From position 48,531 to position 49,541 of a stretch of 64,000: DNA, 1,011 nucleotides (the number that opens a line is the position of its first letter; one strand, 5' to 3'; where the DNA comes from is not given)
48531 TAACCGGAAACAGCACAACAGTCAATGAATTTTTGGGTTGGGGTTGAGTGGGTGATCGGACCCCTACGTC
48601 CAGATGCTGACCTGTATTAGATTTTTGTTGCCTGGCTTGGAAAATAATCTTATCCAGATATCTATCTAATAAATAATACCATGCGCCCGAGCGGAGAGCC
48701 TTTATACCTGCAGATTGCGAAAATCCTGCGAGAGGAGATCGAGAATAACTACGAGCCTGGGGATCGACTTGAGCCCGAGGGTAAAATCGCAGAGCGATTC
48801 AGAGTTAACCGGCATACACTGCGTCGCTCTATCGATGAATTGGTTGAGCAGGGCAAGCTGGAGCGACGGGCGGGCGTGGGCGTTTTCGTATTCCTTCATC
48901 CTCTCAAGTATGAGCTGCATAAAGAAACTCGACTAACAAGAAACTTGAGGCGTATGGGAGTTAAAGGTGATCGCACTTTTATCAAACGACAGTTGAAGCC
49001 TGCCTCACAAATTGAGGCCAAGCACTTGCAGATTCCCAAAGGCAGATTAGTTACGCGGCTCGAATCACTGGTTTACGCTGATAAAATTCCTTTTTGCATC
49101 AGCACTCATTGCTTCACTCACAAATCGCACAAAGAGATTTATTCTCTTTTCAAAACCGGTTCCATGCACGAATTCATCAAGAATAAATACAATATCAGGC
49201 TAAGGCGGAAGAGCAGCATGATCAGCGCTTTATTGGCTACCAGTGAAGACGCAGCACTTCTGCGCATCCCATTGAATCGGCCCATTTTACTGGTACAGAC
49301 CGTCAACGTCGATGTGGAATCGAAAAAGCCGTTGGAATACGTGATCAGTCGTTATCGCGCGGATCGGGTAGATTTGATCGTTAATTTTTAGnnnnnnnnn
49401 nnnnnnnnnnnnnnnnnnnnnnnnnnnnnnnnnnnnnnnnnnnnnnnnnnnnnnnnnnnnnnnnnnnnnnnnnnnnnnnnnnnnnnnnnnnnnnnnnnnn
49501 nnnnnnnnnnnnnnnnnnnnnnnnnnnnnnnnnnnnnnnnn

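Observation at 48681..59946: Orphan PhnF-like / PhnM-like / class-III aminotransferase module with amidohydrolase and methyltransferase, peppered by IS-B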

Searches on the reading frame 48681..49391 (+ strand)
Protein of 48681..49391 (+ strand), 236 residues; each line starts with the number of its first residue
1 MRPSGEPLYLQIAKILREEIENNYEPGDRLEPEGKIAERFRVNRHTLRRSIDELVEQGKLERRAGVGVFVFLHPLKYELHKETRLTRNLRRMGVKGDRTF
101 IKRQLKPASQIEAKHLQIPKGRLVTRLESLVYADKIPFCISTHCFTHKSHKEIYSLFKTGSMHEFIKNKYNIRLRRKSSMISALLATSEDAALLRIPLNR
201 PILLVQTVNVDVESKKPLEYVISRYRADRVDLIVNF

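Call 3: search_protein_families(library=ncbifam, proteins=[window:48681-49391:+])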
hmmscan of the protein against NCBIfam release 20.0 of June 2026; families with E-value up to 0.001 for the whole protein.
window:48681-49391:+ (236 aa): 18 families
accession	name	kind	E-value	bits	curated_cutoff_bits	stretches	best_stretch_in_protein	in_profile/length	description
TIGR02325.1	C_P_lyase_phnF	equivalog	2e-59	201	156.8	1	3-234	4-236/238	phosphonate metabolism transcriptional regulator PhnF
NF007486.0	PRK10079.1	equivalog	1.3e-50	172.4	363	1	8-234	13-239/241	phosphonate metabolism transcriptional regulator PhnF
NF008491.0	PRK11402.1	subfamily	5.6e-27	94.8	269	1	4-235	8-239/243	GntR family transcriptional regulator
TIGR02018.2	his_ut_repres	equivalog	1.1e-23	83.8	220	1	10-232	2-222/226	histidine utilization transcriptional repressor HutC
NF041547.1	GntR_LSA1692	equivalog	2.6e-20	73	275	1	8-229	2-223/233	GntR family transcriptional regulator, LSA1692 subfamily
TIGR03337.1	phnR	equivalog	1.1e-18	67.7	296.75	1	9-231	3-225/231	phosphonate utilization transcriptional regulator PhnR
NF007292.0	PRK09764.1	equivalog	1.1e-17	64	281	1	6-210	4-209/240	GntR family transcriptional regulator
NF052441.1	TransRegRv0792c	equivalog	9.5e-17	61.1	400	1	10-234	19-244/260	Rv0792c family HTH-type transcriptional regulator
TIGR02404.1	trehalos_R_Bsub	equivalog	3.2e-13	49.8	211.95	1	9-230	2-225/233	trehalose operon repressor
NF011575.0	PRK14999.1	equivalog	8.9e-11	41.5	424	1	5-226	10-234/241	histidine utilization repressor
NF052282.1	PLP_TF_PdxR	equivalog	2.3e-07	30.2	320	1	7-73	1-68/448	MocR-like pyridoxine biosynthesis transcription factor PdxR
NF007741.0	PRK10421.1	equivalog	3e-07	30.1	311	1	11-74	11-75/262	transcriptional regulator LldR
NF007588.0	PRK10225.1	equivalog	3.2e-07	29.9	442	1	9-73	11-76/257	Uxu operon transcriptional regulator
NF007001.0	PRK09464.1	equivalog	4e-07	29.9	330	1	20-70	24-74/254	pyruvate dehydrogenase complex transcriptional repressor PdhR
NF052281.1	rhizopine_MocR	equivalog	7.6e-06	24.8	650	1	2-103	13-115/479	rhizopine catabolism transcriptional regulator MocR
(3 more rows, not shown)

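Call 4: search_protein_families(library=pfam, proteins=[window:48681-49391:+])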
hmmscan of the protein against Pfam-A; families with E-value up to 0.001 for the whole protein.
window:48681-49391:+ (236 aa): 2 families
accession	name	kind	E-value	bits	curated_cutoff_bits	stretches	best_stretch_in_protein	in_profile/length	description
PF07702.18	UTRA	-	3.2e-26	92.3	23.8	1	98-230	8-140/141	UTRA domain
PF00392.27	GntR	-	5.2e-15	55.3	27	1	8-70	1-64/64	Bacterial regulatory proteins, gntR family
